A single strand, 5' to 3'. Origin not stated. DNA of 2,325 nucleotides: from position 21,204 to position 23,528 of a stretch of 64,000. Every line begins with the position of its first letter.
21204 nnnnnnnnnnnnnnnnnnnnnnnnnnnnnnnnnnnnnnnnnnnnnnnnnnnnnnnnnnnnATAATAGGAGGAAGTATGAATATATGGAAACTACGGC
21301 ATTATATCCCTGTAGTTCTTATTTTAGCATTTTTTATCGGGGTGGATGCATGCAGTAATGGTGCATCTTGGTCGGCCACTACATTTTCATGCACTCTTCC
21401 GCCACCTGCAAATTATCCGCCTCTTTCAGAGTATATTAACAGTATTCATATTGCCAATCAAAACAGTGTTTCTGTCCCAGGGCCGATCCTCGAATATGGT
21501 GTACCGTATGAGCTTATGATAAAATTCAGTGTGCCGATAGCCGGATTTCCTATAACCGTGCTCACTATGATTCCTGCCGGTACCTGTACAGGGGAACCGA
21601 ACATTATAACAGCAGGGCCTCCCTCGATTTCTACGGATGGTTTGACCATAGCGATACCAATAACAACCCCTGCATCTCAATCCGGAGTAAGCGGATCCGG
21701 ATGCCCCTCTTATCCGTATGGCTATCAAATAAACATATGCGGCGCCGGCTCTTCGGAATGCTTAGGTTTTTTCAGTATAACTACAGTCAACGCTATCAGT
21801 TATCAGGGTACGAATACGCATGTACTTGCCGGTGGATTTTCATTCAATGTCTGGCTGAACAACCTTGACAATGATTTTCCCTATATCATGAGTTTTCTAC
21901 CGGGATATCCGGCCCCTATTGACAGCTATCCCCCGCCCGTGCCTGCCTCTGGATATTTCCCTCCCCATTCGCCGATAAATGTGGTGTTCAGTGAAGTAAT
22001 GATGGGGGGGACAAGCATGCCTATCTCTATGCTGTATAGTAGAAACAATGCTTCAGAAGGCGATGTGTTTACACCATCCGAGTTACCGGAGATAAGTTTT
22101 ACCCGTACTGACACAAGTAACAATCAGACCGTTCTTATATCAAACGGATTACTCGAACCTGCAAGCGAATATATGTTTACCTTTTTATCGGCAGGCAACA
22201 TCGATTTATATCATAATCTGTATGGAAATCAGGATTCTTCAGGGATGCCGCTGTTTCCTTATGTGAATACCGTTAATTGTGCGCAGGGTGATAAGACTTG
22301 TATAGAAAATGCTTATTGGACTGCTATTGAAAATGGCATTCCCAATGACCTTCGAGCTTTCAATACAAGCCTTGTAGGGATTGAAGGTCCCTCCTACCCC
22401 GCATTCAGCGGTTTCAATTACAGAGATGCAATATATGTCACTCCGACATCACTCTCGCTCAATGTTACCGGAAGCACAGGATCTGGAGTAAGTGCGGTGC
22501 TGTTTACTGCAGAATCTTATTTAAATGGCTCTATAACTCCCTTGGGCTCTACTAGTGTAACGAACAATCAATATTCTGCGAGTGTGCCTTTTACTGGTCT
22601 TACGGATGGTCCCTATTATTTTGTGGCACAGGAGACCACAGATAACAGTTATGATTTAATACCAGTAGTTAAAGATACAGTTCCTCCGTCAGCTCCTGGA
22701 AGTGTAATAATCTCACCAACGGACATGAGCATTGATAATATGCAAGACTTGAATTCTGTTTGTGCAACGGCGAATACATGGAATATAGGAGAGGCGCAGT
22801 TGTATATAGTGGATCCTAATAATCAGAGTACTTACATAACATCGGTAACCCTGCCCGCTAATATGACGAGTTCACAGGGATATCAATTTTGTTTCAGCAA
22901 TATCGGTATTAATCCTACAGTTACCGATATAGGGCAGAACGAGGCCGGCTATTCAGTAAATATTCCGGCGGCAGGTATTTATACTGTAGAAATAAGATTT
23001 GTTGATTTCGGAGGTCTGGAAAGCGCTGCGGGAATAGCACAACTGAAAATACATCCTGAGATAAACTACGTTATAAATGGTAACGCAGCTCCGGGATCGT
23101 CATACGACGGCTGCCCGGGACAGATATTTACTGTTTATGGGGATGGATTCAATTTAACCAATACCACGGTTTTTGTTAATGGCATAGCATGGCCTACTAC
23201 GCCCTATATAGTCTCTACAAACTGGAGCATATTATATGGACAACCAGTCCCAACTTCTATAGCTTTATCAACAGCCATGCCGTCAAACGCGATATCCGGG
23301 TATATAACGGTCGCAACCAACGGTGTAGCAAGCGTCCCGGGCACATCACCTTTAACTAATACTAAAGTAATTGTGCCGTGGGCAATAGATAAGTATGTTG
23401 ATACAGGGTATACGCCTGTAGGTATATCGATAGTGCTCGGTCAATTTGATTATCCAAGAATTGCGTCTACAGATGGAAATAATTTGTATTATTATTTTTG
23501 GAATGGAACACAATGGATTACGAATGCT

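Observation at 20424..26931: Tightly coupled operon of three exported proteins: HEAT-repeat protein, 1546-aa giant, 7-bladed NHL lipoprotein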

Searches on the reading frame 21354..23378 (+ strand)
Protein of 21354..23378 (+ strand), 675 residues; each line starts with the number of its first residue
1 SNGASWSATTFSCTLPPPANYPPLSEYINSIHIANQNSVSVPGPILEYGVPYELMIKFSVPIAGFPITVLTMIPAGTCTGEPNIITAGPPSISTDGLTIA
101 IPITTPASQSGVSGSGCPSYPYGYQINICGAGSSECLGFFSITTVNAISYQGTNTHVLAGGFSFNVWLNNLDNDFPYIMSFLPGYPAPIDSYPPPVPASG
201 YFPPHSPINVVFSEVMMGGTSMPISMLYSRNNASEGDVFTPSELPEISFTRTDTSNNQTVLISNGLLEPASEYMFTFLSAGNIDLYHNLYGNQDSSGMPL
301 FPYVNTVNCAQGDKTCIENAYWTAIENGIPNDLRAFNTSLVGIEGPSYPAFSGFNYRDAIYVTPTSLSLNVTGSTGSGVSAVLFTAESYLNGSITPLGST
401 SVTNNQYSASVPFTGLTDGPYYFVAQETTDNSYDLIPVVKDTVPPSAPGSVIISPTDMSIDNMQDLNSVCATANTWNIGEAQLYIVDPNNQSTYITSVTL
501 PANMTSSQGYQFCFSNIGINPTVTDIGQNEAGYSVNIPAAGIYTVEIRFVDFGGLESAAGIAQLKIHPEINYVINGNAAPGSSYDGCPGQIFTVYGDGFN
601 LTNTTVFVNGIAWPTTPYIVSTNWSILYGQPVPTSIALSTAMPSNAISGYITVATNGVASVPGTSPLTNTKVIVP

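Call 37: predict_structure(alignment_id=A2)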
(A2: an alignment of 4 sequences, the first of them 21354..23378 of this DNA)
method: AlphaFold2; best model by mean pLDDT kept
length: 675 residues; sequences in the alignment: 4
mean_pLDDT: 32.6   pTM: 0.25
mean pLDDT of the five models: 32.6, 27.6, 27.5, 25.7, 23.9
residues with pLDDT >= 90: 0; 70-90: 0; 50-70: 49; < 50: 626
segments of 3 or more residues with pLDDT < 50: 1-49, 57-89, 95-97, 105-377, 388-393, 405-409, 418-423, 425-675
pLDDT, mean of each block of 10 residues (from residue 1): 25 26 40 44 39 51 41 32 44 51 45 29 34 31 27 25 28 25 25 25 27 27 27 25 29 28 25 26 27 27 28 33 32 21 21 26 40 49 50 57 53 50 47 36 27 24 29 31 30 31 36 35 28 29 35 32 30 26 27 26 30 31 26 30 32 28 31 26
secondary structure, 60 per line:
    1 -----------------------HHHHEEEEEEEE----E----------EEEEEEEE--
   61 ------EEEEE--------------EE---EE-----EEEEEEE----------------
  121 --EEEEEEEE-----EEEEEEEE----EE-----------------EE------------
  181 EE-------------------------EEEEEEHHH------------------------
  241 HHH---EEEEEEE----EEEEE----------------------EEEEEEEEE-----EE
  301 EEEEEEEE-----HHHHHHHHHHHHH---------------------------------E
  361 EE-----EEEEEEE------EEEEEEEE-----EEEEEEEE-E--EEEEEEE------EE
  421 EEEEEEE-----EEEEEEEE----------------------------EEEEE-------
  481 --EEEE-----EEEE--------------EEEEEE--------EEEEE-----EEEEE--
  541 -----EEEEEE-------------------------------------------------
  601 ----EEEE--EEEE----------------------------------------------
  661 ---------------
elements in order (helices of 4 or more, strands of 3 or more residues): H24-27 E28-35 E51-58 E67-71 E98-104 E123-130 E136-143 E208-213 E247-253 E258-262 E285-293 E299-308 H314-326 E360-362 E368-374 E381-388 E394-401 E406-412 E419-427 E433-440 E469-473 E483-486 E492-495 E510-515 E524-528 E534-538 E546-551 E605-608 E611-614

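Call 71: search_solved_structures(query=A2, max_evalue=10, show_alignments=2)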
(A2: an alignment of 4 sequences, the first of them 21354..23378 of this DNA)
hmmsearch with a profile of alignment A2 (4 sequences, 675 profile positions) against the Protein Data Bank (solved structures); distinct sequences matched with E-value up to 10: 0.
